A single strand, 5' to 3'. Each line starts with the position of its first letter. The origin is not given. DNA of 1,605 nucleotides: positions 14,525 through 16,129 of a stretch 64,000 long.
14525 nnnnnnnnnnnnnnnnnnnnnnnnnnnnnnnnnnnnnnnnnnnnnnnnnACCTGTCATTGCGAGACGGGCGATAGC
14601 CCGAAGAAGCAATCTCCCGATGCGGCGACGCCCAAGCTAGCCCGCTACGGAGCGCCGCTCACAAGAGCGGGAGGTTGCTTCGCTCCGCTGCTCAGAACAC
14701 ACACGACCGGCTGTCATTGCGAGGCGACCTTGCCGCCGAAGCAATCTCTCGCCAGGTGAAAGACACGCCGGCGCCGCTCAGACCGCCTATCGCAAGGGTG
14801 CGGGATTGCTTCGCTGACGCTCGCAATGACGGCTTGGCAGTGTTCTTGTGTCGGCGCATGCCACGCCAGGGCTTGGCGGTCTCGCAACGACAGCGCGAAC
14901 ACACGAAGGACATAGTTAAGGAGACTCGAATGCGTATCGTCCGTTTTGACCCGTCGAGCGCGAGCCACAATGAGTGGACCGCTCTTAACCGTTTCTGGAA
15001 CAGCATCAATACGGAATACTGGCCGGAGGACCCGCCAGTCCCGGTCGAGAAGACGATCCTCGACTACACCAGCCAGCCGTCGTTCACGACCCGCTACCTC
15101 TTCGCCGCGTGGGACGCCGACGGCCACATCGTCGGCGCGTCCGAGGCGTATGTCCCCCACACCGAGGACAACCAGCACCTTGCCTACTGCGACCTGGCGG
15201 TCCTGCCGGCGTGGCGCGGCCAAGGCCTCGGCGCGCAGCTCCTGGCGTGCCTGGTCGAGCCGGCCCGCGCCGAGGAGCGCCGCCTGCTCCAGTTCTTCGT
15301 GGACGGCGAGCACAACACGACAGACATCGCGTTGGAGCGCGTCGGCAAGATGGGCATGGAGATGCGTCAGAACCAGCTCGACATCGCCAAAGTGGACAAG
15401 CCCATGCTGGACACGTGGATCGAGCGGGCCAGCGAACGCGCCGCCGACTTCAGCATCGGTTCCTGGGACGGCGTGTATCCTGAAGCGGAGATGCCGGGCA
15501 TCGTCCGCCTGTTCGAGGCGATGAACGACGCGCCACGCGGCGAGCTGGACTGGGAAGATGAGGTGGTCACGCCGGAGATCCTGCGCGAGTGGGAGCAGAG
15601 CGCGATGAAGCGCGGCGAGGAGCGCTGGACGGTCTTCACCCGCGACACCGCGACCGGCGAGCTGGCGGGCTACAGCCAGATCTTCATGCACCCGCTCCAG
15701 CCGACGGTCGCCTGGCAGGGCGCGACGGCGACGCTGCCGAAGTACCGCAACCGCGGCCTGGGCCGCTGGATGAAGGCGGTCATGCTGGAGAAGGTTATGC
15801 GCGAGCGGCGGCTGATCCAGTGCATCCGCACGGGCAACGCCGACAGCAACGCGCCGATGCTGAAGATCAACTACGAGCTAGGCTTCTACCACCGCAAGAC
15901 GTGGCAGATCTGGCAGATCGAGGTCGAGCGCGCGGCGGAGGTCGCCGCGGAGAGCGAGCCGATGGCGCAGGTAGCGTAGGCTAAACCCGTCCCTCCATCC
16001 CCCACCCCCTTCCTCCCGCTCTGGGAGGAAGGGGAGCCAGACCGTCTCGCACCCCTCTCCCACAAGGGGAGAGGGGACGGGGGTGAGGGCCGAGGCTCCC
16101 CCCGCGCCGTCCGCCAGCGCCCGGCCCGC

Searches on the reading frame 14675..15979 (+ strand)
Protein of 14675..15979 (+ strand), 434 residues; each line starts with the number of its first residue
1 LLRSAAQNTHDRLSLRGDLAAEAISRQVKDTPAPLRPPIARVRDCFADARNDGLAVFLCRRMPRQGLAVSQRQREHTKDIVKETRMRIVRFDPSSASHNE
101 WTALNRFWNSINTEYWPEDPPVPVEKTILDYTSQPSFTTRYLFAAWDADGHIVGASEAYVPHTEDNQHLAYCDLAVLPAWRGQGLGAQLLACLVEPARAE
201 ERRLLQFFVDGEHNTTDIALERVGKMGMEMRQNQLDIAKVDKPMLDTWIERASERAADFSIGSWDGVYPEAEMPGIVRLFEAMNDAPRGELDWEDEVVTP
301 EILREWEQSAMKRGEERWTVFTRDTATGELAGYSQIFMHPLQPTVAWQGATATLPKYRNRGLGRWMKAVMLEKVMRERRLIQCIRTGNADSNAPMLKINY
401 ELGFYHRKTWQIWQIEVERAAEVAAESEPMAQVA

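Call 46: search_protein_families(library=ncbifam, proteins=[window:14675-15979:+], max_evalue=0.00001)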
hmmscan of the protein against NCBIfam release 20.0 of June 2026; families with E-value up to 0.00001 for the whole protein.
window:14675-15979:+ (434 aa): 0 families

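Call 47: search_protein_families(library=pfam, proteins=[window:14675-15979:+], max_evalue=0.0001)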
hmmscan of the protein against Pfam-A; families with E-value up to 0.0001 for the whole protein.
window:14675-15979:+ (434 aa): 4 families
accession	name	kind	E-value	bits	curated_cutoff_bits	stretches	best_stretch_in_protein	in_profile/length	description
PF00583.31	Acetyltransf_1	-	1.3e-18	67.7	20.7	2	110-216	3-106/116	Acetyltransferase (GNAT) family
PF13508.13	Acetyltransf_7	-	1.4e-12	48.3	27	1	143-203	6-61/84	Acetyltransferase (GNAT) domain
PF13673.13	Acetyltransf_10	-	4.6e-05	23.8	23.6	0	139-210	29-93/128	Acetyltransferase (GNAT) domain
PF08445.16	FR47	-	5.9e-05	23.4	22.1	0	349-402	25-79/86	FR47-like protein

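Call 67: search_solved_structures(query=window:14675-15979:+, max_evalue=0.01)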
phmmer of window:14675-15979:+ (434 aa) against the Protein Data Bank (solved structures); distinct sequences matched with E-value up to 0.01: 5.
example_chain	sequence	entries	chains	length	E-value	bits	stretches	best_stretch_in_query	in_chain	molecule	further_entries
2wpw_A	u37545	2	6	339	3.3e-16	62.4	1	149-416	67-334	ORF14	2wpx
4h89_A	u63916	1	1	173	1.2e-05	27.7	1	96-220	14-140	GCN5-related N-acetyltransferase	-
6wqb_A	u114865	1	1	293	0.0023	20.1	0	158-212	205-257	N-terminal acetyltransferase, GNAT family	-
6wqc_A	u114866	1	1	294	0.0024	20.1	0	158-212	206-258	N-terminal acetyltransferase, GNAT family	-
5dwm_A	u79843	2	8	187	0.0082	18.3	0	145-221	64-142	Phosphinothricin N-acetyltransferase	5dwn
